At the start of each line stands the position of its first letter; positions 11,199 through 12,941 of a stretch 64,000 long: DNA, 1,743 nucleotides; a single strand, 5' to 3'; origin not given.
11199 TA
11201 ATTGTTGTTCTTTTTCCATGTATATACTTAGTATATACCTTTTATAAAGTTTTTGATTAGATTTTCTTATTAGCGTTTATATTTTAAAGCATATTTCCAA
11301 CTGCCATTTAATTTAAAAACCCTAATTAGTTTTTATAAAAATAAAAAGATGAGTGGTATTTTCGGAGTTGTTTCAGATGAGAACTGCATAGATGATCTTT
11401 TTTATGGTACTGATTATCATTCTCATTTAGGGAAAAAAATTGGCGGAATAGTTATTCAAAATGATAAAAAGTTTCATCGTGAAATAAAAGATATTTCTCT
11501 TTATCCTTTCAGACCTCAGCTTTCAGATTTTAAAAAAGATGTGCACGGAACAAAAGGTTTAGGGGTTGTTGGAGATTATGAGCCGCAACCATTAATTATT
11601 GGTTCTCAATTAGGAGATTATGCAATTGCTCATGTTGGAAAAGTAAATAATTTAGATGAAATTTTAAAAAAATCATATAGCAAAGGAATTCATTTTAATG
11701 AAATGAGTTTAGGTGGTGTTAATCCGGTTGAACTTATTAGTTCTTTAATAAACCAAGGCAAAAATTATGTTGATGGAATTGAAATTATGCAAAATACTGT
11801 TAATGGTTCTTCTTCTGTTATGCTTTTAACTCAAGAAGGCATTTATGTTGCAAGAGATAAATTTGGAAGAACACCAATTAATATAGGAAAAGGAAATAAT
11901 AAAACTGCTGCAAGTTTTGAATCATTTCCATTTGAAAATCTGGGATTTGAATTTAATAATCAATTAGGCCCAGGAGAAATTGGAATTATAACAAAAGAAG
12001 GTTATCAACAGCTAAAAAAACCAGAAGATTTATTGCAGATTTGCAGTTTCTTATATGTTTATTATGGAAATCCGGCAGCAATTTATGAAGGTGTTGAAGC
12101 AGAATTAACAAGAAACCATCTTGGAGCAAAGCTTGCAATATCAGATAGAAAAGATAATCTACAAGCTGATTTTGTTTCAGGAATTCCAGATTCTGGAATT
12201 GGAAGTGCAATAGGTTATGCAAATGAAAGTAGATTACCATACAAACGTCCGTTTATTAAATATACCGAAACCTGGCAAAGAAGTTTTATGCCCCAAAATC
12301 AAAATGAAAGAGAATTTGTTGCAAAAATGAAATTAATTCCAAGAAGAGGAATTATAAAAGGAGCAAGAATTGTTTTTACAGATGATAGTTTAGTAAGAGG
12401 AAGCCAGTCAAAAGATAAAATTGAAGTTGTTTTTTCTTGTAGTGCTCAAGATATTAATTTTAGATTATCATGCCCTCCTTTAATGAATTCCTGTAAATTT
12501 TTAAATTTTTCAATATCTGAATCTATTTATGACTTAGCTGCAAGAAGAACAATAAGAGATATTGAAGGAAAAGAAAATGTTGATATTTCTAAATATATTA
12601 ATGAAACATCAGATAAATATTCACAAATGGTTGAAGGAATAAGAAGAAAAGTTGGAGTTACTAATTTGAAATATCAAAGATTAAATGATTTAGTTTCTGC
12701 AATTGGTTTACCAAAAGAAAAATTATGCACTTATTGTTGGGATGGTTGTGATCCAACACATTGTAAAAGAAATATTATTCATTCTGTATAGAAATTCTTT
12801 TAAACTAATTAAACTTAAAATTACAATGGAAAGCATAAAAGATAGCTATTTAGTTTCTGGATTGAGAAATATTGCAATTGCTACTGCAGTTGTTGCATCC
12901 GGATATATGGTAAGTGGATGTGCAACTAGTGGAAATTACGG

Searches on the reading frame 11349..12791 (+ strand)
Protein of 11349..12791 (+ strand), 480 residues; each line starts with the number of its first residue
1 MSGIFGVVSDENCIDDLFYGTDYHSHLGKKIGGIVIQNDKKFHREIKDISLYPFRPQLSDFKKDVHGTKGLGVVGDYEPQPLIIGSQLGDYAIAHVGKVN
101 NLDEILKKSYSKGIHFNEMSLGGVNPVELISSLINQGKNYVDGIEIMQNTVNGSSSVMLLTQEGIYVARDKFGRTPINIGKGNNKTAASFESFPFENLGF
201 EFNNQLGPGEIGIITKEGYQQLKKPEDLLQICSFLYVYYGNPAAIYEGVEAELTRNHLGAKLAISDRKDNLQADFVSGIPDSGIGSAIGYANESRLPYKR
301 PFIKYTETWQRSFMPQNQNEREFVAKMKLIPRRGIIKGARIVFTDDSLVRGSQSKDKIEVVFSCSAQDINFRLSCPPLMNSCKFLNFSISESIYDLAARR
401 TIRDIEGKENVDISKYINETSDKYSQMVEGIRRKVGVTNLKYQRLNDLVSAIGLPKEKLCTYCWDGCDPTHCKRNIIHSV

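Call 28: search_protein_families(library=ncbifam, proteins=[window:11349-12791:+], max_evalue=0.00001)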
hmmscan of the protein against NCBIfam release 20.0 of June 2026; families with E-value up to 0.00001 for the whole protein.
window:11349-12791:+ (480 aa): 1 family
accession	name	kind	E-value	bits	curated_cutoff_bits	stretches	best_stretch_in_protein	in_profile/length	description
TIGR01134.1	purF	equivalog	2.9e-48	165.3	350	1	3-418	2-407/432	amidophosphoribosyltransferase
